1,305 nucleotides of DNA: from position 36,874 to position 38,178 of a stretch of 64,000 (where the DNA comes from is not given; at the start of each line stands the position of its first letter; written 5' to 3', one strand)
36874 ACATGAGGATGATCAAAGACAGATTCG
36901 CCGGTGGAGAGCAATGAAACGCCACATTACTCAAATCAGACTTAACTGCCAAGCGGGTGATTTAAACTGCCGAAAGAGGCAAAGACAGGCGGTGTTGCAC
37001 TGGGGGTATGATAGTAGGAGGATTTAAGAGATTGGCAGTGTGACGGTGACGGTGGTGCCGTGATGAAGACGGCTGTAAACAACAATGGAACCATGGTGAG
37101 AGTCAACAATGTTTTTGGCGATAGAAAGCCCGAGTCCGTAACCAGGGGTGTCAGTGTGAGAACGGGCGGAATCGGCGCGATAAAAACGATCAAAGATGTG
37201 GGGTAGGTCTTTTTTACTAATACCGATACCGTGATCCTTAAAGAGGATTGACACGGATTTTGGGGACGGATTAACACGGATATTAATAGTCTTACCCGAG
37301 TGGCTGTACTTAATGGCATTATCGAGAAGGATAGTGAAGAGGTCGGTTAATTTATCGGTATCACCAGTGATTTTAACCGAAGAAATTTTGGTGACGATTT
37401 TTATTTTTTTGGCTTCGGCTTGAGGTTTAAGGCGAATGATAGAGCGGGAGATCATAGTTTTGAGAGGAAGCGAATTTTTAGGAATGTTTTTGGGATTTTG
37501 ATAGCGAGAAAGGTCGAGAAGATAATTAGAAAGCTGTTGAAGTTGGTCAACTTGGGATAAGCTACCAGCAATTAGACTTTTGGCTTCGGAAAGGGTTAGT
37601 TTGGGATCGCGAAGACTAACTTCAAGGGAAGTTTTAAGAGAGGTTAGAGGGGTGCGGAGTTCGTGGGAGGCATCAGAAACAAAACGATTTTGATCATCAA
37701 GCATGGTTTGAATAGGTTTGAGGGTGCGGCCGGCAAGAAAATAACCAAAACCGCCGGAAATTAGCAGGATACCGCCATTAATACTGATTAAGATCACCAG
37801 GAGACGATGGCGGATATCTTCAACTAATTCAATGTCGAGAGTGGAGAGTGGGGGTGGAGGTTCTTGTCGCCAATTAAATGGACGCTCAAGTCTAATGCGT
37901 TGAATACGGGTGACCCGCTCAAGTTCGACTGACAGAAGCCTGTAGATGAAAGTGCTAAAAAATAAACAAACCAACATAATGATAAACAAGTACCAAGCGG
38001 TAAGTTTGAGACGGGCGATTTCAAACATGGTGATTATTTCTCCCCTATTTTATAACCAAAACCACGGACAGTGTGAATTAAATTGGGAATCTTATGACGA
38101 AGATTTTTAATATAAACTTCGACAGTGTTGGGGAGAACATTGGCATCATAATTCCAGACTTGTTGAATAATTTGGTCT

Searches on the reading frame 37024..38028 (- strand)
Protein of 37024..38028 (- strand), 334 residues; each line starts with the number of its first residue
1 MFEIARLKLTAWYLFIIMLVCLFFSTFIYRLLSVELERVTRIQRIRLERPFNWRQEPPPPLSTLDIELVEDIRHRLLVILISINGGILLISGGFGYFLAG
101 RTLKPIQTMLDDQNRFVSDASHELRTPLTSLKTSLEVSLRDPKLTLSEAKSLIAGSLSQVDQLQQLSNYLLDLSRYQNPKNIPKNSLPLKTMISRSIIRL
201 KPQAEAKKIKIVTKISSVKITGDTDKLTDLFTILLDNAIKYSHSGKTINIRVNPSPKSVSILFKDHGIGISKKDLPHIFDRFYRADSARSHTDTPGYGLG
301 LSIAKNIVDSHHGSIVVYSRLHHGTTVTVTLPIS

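Call 78: search_protein_families(library=pfam, proteins=[window:37024-38028:-], max_evalue=0.00001)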
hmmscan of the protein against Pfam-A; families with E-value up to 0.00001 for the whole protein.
window:37024-38028:- (334 aa): 2 families
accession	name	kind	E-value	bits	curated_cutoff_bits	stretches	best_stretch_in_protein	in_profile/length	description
PF02518.31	HATPase_c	-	1.7e-26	93.3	26.4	1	222-333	1-109/111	Histidine kinase-, DNA gyrase B-, and HSP90-like ATPase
PF00512.31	HisKA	-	3e-14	53.2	26.9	1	113-178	2-65/66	His Kinase A (phospho-acceptor) domain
